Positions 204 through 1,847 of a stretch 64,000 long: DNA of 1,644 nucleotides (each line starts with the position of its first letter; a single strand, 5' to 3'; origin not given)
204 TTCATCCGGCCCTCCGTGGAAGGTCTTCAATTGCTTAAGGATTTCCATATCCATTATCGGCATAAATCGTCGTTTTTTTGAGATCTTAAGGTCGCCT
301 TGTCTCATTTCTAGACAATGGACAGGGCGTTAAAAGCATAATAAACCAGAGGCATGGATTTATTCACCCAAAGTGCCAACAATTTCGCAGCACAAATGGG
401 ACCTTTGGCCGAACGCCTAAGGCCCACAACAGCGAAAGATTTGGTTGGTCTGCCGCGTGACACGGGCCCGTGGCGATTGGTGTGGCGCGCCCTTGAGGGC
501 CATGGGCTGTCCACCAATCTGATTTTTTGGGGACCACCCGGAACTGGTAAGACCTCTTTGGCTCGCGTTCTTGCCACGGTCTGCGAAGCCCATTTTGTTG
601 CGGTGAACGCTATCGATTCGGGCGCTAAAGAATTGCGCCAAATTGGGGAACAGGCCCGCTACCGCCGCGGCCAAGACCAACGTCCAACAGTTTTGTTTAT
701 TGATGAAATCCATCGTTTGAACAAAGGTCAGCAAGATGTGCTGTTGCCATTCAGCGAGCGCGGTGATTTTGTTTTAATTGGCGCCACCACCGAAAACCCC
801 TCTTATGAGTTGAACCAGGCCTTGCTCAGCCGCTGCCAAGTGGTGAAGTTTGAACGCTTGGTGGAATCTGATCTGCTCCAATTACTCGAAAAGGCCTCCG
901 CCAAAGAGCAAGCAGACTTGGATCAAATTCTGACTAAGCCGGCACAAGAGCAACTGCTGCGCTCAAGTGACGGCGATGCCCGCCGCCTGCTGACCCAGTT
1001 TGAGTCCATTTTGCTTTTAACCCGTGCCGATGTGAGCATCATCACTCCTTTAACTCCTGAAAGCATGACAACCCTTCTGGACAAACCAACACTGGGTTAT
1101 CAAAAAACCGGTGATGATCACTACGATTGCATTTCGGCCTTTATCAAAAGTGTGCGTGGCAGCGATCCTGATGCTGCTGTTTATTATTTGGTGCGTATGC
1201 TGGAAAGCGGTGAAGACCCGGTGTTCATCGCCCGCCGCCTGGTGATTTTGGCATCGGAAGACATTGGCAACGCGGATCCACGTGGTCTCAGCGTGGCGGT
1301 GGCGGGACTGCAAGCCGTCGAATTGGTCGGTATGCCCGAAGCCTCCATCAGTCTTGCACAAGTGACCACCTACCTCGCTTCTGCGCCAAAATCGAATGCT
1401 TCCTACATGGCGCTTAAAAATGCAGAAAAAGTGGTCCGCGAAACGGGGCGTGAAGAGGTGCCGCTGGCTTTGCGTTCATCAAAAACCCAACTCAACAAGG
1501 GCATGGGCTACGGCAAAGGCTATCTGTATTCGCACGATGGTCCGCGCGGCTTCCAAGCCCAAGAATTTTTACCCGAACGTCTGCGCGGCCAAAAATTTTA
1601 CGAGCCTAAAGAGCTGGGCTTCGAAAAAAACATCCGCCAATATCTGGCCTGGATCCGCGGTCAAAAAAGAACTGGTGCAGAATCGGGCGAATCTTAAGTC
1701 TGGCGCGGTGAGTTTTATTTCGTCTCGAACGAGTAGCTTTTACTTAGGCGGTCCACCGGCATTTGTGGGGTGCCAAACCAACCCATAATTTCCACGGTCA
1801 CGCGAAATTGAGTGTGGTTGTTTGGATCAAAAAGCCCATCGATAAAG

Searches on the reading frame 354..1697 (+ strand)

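Call 76: search_protein_families(library=pfam, proteins=[window:354-1697:+], max_evalue=0.01)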
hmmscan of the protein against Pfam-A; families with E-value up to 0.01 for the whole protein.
window:354-1697:+ (447 aa): 15 families
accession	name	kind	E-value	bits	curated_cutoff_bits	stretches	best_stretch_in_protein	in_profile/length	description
PF12002.13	MgsA_C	-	4.7e-66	222.2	27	1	269-434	1-166/167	MgsA AAA+ ATPase C terminal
PF00004.35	AAA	-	1.6e-18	67.9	21.2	1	56-164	1-126/131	ATPase family associated with various cellular activities (AAA)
PF16193.11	AAA_assoc_2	-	1.5e-17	64.1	34.3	1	193-268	7-81/81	AAA C-terminal domain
PF05496.18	RuvB_N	-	1.3e-09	38.4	27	1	22-135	1-109/159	Holliday junction DNA helicase RuvB P-loop domain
PF13191.12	AAA_16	-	8e-07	30.1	32.6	0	54-83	25-57/167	AAA ATPase domain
PF07728.20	AAA_5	-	9.4e-07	29.4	22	1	55-142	1-98/139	AAA domain (dynein-related subfamily)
PF07724.20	AAA_2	-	3.1e-05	24.5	27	1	55-185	5-106/166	AAA domain (Cdc48 subfamily)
PF13401.12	AAA_22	-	4.3e-05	24.3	27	0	56-98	8-59/130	AAA domain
PF13173.12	AAA_14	-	4.9e-05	23.8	27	1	56-164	5-118/129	AAA domain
PF14532.12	Sigma54_activ_2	-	0.00019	22.1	25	1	54-146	22-108/138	Sigma-54 interaction domain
PF01078.27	Mg_chelatase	-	0.00037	20.4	20.3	0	55-77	24-46/207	Magnesium chelatase, subunit ChlI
PF00158.32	Sigma54_activat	-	0.00048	20.3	20.2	0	109-148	92-131/168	Sigma-54 interaction domain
PF01695.23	IstB_IS21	-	0.00055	20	24.1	1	54-122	93-165/238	IstB-like ATP binding protein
PF05673.19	DUF815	-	0.0061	16.2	23.8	0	50-119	50-116/249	Protein of unknown function (DUF815)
PF20720.3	nSTAND3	-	0.0068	16.6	27.2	0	56-98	20-61/155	Novel STAND NTPase 3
